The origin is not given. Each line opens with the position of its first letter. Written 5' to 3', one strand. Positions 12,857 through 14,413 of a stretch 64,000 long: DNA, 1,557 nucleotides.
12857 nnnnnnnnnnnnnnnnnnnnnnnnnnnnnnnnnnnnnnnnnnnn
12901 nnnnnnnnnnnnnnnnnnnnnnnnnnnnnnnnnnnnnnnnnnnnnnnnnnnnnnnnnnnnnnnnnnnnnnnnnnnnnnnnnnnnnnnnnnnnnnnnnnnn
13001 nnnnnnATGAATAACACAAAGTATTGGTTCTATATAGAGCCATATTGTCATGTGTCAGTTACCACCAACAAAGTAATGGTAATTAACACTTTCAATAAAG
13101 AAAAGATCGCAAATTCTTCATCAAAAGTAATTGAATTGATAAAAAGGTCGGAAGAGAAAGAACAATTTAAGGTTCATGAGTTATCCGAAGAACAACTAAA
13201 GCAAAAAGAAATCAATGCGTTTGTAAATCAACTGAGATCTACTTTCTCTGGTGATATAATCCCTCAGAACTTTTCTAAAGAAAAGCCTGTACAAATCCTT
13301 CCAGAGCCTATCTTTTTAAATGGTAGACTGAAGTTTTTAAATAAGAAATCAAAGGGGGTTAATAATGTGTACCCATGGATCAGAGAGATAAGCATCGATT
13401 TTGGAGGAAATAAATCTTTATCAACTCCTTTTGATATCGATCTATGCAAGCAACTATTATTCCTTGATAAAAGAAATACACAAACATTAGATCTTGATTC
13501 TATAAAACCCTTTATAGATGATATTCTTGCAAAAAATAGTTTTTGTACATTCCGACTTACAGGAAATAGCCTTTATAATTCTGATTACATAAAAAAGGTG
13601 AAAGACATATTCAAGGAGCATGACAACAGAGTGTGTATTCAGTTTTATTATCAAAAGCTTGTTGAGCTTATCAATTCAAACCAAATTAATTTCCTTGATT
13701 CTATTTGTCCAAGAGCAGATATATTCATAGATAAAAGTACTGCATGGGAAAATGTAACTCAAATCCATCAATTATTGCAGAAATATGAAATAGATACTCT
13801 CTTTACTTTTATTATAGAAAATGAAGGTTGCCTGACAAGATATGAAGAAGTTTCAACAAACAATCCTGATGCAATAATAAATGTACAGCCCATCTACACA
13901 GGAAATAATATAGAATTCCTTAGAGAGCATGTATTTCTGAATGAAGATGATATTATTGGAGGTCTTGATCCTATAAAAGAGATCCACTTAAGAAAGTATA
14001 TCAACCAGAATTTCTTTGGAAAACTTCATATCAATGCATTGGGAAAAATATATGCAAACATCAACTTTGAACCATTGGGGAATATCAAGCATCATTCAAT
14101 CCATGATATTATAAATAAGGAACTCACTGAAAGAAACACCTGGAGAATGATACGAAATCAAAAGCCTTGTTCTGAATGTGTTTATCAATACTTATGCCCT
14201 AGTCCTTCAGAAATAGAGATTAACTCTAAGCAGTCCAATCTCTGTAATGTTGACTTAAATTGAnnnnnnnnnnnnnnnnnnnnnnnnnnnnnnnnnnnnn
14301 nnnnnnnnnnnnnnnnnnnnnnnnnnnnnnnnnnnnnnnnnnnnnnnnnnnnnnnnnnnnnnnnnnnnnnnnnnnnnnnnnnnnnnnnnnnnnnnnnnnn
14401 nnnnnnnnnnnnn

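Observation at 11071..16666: Radical-SAM/SPASM RiPP locus (GG-Bacteroidales-like) with a Cys-rich precursor, a pseudo-rSAM partner and an FtsX-type permease; product chemistry unknown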

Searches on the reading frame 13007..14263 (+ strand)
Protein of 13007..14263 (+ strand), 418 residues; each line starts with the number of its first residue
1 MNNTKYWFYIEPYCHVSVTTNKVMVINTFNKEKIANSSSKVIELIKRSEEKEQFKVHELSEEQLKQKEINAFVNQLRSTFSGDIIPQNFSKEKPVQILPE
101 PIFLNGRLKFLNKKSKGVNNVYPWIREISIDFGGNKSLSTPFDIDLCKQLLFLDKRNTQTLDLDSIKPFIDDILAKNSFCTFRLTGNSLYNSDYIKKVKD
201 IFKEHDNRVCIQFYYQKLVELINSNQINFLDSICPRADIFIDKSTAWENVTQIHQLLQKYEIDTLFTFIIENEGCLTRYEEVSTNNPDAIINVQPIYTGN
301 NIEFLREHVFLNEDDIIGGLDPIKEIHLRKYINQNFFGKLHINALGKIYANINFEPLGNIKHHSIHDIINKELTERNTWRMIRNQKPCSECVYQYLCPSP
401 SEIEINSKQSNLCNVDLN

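Call 3: search_protein_families(library=ncbifam, proteins=[window:13007-14263:+], max_evalue=0.01)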
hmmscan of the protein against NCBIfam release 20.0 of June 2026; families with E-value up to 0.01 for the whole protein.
window:13007-14263:+ (418 aa): 2 families
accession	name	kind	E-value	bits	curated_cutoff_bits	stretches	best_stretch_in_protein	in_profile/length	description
TIGR04150.1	pseudo_rSAM_GG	subfamily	1.4e-82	277.9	250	1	7-415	1-406/407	TIGR04150 pseudo-rSAM protein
TIGR04085.1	rSAM_more_4Fe4S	domain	0.00096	19.5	27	1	339-398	6-71/93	SPASM domain-containing protein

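Call 4: search_protein_families(library=pfam, proteins=[window:13007-14263:+], max_evalue=0.01)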
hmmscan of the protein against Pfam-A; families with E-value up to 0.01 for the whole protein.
window:13007-14263:+ (418 aa): 1 family
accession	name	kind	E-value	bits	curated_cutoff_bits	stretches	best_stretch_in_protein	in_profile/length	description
PF13186.11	SPASM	-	0.002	18.8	21.5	0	340-391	8-66/67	Iron-sulfur cluster-binding domain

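Call 13: find_homologous_proteins(query=window:13007-14263:+, max_evalue=0.00001)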
Query window:13007-14263:+ (418 aa): 37 proteins with E <= 0.00001 among 3008 candidates.
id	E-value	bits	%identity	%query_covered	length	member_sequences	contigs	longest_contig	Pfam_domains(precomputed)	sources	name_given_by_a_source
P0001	1.6e-280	948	100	100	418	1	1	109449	-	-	-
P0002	1.9e-51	194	34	100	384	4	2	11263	-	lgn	-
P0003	7.7e-49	185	50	29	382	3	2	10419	-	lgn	-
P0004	1.4e-47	181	30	99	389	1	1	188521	-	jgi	jgi:pseudo-rSAM protein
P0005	5.0e-47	179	29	98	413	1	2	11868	-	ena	-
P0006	5.8e-46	176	30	99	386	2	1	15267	-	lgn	-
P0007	8.8e-46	175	28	99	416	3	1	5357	-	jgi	jgi:pseudo-rSAM protein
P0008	6.0e-45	172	33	98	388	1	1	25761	-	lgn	-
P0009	1.3e-43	168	49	30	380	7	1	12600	-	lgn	-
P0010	3.2e-41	160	29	98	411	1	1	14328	-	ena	-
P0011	6.4e-41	159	30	98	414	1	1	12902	-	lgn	-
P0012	3.2e-39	153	29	98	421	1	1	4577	-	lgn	-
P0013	3.3e-38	150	27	98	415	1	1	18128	PF04055.28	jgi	-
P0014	1.5e-35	141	38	36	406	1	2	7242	-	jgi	jgi:pseudo-rSAM protein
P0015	3.9e-35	140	28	98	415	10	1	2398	-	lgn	-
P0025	5.3e-31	126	25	99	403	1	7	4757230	-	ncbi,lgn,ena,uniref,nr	ncbi:TIGR04150 pseudo-rSAM protein [Parabacteroides sp. Marseille-P3160]|uniref:TIGR04150 pseudo-rSA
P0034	3.0e-26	111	40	38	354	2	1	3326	PF04055.28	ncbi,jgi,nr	ncbi:MAG: TIGR04150 pseudo-rSAM protein, partial [Paludibacter sp.]|nr:TIGR04150 pseudo-rSAM protein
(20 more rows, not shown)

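Call 15: find_encoding_contigs(protein=P0002, flank=8000, max_places=2)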
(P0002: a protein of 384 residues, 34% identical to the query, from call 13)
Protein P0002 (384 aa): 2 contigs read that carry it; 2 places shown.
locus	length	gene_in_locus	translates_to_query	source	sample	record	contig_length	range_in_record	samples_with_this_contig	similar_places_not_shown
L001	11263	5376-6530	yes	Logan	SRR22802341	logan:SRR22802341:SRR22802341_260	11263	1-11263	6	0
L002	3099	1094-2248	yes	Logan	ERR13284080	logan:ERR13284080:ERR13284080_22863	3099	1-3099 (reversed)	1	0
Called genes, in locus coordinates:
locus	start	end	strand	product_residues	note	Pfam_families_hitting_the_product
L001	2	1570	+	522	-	?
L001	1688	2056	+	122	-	PF11589:DUF3244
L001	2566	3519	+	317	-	PF00196:GerE, PF13384:HTH_23 (faint), PF13936:HTH_38 (weak)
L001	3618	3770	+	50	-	-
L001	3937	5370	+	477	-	PF04055:Radical_SAM, PF13353:Fer4_12 (weak)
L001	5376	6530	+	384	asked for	-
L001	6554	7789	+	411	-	PF17170:DUF5128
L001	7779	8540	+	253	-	PF05147:LANC_like (faint)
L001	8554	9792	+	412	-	PF13439:Glyco_transf_4, PF13579:Glyco_trans_4_4 (weak), PF20706:GT4-conflict, PF00534:Glycos_transf_1, PF13692:Glyco_trans_1_4, PF13524:Glyco_trans_1_2 (faint)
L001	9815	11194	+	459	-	PF00535:Glycos_transf_2, PF10111:Glyco_tranf_2_2, PF13641:Glyco_tranf_2_3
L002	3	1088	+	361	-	?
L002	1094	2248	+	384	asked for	-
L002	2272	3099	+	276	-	?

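Call 16: find_encoding_contigs(protein=P0004, flank=8000, max_places=2)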
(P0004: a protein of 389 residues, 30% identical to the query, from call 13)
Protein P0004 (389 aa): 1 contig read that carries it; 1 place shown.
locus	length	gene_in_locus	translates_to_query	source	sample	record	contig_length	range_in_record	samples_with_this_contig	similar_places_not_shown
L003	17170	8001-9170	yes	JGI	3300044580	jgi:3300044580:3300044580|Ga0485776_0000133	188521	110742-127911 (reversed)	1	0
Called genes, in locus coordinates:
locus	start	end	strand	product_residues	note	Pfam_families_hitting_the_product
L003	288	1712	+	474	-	PF01637:ATPase_2, PF13173:AAA_14 (weak)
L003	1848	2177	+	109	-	PF01381:HTH_3 (weak)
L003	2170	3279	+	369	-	PF13657:Couple_hipA, PF07804:HipA_C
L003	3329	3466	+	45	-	-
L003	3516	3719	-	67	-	-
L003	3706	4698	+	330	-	PF05147:LANC_like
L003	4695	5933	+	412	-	PF13439:Glyco_transf_4, PF13579:Glyco_trans_4_4, PF20706:GT4-conflict, PF00534:Glycos_transf_1, PF13692:Glyco_trans_1_4, PF13524:Glyco_trans_1_2 (weak), PF22772:WsaF_C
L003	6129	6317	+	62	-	-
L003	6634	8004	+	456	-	PF04055:Radical_SAM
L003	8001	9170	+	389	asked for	-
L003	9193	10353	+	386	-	PF17170:DUF5128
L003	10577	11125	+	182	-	-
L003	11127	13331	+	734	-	PF03412:Peptidase_C39, PF13529:Peptidase_C39_2 (weak), PF00664:ABC_membrane, PF00005:ABC_tran, PF02463:SMC_N (faint)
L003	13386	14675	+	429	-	PF26002:Beta-barrel_AprE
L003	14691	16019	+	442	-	PF00535:Glycos_transf_2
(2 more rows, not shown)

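Call 17: find_encoding_contigs(protein=P0008, flank=8000, max_places=2)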
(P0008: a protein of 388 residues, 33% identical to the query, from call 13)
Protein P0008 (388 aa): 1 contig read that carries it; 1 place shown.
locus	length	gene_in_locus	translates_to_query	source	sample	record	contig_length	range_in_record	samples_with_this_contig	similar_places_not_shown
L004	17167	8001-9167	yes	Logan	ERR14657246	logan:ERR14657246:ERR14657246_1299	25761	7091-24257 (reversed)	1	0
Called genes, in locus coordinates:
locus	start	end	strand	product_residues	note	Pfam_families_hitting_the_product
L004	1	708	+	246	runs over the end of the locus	PF02348:CTP_transf_3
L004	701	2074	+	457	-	-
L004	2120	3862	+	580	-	PF13439:Glyco_transf_4, PF20706:GT4-conflict, PF00534:Glycos_transf_1, PF13692:Glyco_trans_1_4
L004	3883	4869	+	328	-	PF00535:Glycos_transf_2, PF10111:Glyco_tranf_2_2, PF13641:Glyco_tranf_2_3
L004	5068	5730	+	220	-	PF03567:Sulfotransfer_2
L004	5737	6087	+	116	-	PF04397:LytTR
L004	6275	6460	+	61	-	-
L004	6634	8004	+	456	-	PF04055:Radical_SAM, PF13353:Fer4_12 (weak)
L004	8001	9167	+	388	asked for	-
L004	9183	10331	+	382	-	PF17170:DUF5128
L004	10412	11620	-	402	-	PF00534:Glycos_transf_1, PF13692:Glyco_trans_1_4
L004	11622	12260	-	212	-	PF05147:LANC_like (weak)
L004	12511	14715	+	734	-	PF03412:Peptidase_C39, PF13529:Peptidase_C39_2 (weak), PF00664:ABC_membrane, PF00005:ABC_tran, PF02463:SMC_N (faint)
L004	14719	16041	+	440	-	PF25973:BSH_CzcB (faint), PF26002:Beta-barrel_AprE (weak)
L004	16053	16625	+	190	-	-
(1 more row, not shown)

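Call 29: find_related_loci(query=A2, collection=genome_contigs, flank=10000)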
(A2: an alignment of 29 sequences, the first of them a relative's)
Query A2 (418 aa) in genome_contigs; peptide patterns used: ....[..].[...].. (x = any residue, [..] = any of these).
139 stretches matched a pattern; 128 encode a relative of the query (tblastn E <= 1e-3); the best 80 are kept; 80 distinct loci.
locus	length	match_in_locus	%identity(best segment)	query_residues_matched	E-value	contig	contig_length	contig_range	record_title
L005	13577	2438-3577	31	2-415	2e-51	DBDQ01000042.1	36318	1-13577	MAG TPA_asm: Alistipes sp. UBA928 UBA928_contig_13722, whole genome shotgun sequence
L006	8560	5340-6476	30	4-415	9e-51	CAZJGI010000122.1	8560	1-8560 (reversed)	MAG TPA_asm: uncultured Prolixibacteraceae bacterium isolate SRP192927_co6_779 genome assembly, contig: NODE_21858_lengt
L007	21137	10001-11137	31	4-415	3e-50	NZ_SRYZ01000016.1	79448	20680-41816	Bacteroides muris (ex Afrizal et al. 2022) strain NM69_E16B NODE_16_length_79448_cov_715.362, whole genome shotgun seque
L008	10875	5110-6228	31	6-415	2e-49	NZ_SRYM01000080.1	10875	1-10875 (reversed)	Parabacteroides distasonis strain NM39_I3 NODE_80_length_10875_cov_606.374, whole genome shotgun sequence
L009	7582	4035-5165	31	6-415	1e-49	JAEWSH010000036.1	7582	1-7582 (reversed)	MAG: Bacillota bacterium isolate OH_SBrB_98 k127_6275, whole genome shotgun sequence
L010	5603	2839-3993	30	1-415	5e-48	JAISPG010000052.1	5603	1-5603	MAG: Bacteroidales bacterium isolate Iy174_bin98 k119_3255972, whole genome shotgun sequence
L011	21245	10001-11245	30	1-417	5e-47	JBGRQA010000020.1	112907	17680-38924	MAG: Marinifilaceae bacterium isolate MAG7-MS28 MAG_Ocu_7_all_MS28_31, whole genome shotgun sequence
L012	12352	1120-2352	27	3-415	4e-45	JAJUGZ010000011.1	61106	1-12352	MAG: Bacteroidota bacterium isolate bin51 k141_748557_length_61106_cov_225.7937, whole genome shotgun sequence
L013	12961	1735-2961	26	5-415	3e-44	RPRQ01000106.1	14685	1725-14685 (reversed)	MAG: Bacteroidales bacterium isolate metabat2.99 metabat2.99_Contig_986466, whole genome shotgun sequence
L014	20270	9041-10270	28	7-415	3e-43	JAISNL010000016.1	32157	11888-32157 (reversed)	MAG: Prevotellaceae bacterium isolate Im510_bin87 k119_1544984, whole genome shotgun sequence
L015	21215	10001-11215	26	6-415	7e-43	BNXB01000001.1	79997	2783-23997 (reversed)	Bacteroidia bacterium PG1894_155 DNA, sequence001, whole genome shotgun sequence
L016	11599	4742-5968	29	5-415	2e-42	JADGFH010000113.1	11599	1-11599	MAG: Labilibaculum sp. isolate OB13 NODE_1196_length_11599_cov_5.851739, whole genome shotgun sequence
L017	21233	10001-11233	27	3-415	1e-41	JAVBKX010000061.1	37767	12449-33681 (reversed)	MAG: Bacteroidales bacterium isolate EPI_MAG_00008 c_000008257678, whole genome shotgun sequence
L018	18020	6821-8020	28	5-415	2e-43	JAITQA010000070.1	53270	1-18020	MAG: Dysgonamonadaceae bacterium isolate Pq454_bin51 k119_634564, whole genome shotgun sequence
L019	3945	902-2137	26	5-416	7e-41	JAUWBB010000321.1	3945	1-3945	MAG: Bacteroidota bacterium isolate CSMAG_1309 CSMAG_1309_k141_777287_length_3945_cov_6.0000, whole genome shotgun seque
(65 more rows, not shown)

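Call 36: predict_structure(alignment_id=A2)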
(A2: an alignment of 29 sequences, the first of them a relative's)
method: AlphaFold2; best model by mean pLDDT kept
length: 418 residues; sequences in the alignment: 29
mean_pLDDT: 87.4   pTM: 0.85
mean pLDDT of the five models: 87.4, 86.9, 86.0, 85.6, 85.4
residues with pLDDT >= 90: 241; 70-90: 140; 50-70: 33; < 50: 4
segments of 3 or more residues with pLDDT < 50: none
pLDDT, mean of each block of 10 residues (from residue 1): 87 92 94 95 93 89 97 98 94 80 51 58 92 71 79 73 94 91 91 89 85 88 82 84 83 89 93 93 89 92 92 89 87 93 95 94 94 90 90 92 88 77
secondary structure, 60 per line:
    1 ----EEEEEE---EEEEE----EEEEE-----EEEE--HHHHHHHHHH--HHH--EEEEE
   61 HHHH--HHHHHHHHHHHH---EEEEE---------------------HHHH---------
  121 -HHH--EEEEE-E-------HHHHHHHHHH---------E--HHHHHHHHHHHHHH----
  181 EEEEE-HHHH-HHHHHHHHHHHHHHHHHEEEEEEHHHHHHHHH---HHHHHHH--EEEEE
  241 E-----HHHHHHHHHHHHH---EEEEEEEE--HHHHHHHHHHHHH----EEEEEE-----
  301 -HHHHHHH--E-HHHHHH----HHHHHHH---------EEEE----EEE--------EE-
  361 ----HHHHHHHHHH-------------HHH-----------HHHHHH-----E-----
elements in order: E5-10 E14-18 E23-27 E33-36 H39-48 E56-60 H61-64 H67-78 E82-86 H108-111 E127-131 H141-150 H163-176 E181-185 H187-190 H192-208 E209-214 H215-223 H227-233 E236-241 H247-259 E263-270 H273-285 E290-295 H302-308 H313-318 H323-329 E339-342 E347-349 H365-374 H402-407

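Call 40: find_encoding_contigs(protein=P0001, flank=10000, max_places=3)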
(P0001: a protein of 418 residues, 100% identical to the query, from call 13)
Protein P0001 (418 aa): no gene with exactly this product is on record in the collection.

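Call 41: fold_search(model_id=the predicted structure, library=pdb)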
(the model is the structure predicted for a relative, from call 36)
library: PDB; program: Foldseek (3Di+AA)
matches with E <= 10: 984; with E <= 0.001: 0
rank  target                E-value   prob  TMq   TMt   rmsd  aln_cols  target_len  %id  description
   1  9dgw_A                2.5e-03  1.00  0.38  0.54   6.8       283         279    9  X-ray crystal structure of the Viperin-like enzyme from T. virens with bound CTP and SAM (released 2025-02-12)
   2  6c8v                  8.5e-03  0.96  0.35  0.44  10.1       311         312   10  X-ray structure of PqqE from Methylobacterium extorquens (released 2018-02-14)
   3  3eoe_D                2.0e-02  0.90  0.27  0.29   6.9       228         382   13  Crystal Structure of Pyruvate Kinase from toxoplasma gondii, 55.m00007 (released 2008-10-14)
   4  6o0h_A                2.1e-02  0.10  0.13  0.07  21.2       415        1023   10  Cryo-EM structure of human ATP-citrate lyase in complex with inhibitor NDI-091143 (released 2019-04-17)
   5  4fxj_B                3.1e-02  0.75  0.31  0.31  10.6       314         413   10  Structure of M2 pyruvate kinase in complex with phenylalanine (released 2013-03-27)
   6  3ro6_A                3.1e-02  0.33  0.21  0.24  21.9       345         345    9  Crystal structure of Dipeptide Epimerase from Methylococcus capsulatus complexed with Mg ion (released 2011-05-11)
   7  4it1_D                3.3e-02  0.21  0.19  0.19  23.4       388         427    8  Crystal structure of enolase pfl01_3283 (target efi-502286) from pseudomonas fluorescens pf0-1 with bound magnesium, p (released 2013-01-30)
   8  6tth_A                4.7e-02  0.57  0.31  0.31  12.3       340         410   10  PKM2 in complex with L-threonine (released 2020-01-15)
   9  5f2h_B                5.0e-02  0.38  0.21  0.27  15.8       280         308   13  2.75 Angstrom resolution crystal structure of uncharacterized protein from Bacillus cereus ATCC 10987 (released 2015-12-16)
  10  5f2h_A                5.3e-02  0.44  0.22  0.28  15.6       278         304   13  2.75 Angstrom resolution crystal structure of uncharacterized protein from Bacillus cereus ATCC 10987 (released 2015-12-16)
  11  2p5t_H                6.0e-02  0.13  0.13  0.21  20.4       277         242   15  Molecular and structural characterization of the PezAT chromosomal toxin-antitoxin system of the human pathogen Strept (released 2007-05-15)
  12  6toe_B                6.4e-02  0.35  0.16  0.22  10.8       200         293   10  Imine Reductase from Myxococcus stipitatus V8 variant in complex with NAD+ (released 2020-12-09)
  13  8qvc_A                8.6e-02  0.84  0.22  0.27   7.1       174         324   11  Deinococcus aerius TR0125 C-glucosyl deglycosidase (CGD), wild type crystal cryoprotected with glycerol (released 2024-05-29)
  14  2c3z                  9.2e-02  0.69  0.24  0.40   9.6       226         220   10  Crystal structure of a truncated variant of indole-3-glycerol phosphate synthase from Sulfolobus solfataricus (released 2005-10-13)
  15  4aln_D                9.2e-02  0.38  0.20  0.35  10.3       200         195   12  Crystal structure of S. aureus FabI (P32) (released 2012-05-09)
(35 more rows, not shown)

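Call 60: find_related_loci(query=A3, collection=metagenome_contigs, flank=8000)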
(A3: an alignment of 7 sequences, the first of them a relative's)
Query A3 (418 aa) in metagenome_contigs; peptide patterns used: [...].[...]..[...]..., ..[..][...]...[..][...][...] (x = any residue, [..] = any of these).
424 stretches matched a pattern; 398 encode a relative of the query (tblastn E <= 1e-3); the best 80 are kept; 80 distinct loci.
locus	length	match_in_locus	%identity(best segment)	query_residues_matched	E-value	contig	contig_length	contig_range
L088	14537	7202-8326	33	6-415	8e-57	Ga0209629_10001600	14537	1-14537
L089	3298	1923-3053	34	6-417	1e-56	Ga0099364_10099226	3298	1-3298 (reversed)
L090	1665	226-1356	33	4-415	2e-57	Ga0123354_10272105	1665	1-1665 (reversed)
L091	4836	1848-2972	33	6-415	4e-55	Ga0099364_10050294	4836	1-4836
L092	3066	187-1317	33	4-415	7e-54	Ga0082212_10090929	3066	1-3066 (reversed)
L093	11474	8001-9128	32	6-416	2e-53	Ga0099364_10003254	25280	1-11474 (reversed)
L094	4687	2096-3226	33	4-415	3e-53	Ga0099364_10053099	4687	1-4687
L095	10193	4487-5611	33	6-415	9e-53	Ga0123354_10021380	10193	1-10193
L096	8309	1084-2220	30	1-415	2e-52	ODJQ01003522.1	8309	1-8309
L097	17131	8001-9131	32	4-415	6e-52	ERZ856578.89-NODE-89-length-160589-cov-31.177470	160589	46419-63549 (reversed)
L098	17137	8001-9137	32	2-415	4e-52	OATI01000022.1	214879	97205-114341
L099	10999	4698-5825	33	5-415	1e-51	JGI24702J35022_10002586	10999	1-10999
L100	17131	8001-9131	31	4-415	1e-51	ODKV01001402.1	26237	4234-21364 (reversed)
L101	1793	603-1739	32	4-415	7e-53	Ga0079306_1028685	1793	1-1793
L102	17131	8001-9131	31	4-415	3e-51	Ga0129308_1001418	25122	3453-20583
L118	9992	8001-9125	32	6-415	2e-50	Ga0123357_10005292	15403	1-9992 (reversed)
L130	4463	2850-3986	32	2-415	2e-48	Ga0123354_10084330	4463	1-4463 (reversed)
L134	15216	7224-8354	31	4-415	8e-48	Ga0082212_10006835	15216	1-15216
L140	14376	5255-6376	31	4-415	1e-47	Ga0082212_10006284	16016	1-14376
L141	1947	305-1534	29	3-415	1e-48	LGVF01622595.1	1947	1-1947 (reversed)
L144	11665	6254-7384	30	4-418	4e-47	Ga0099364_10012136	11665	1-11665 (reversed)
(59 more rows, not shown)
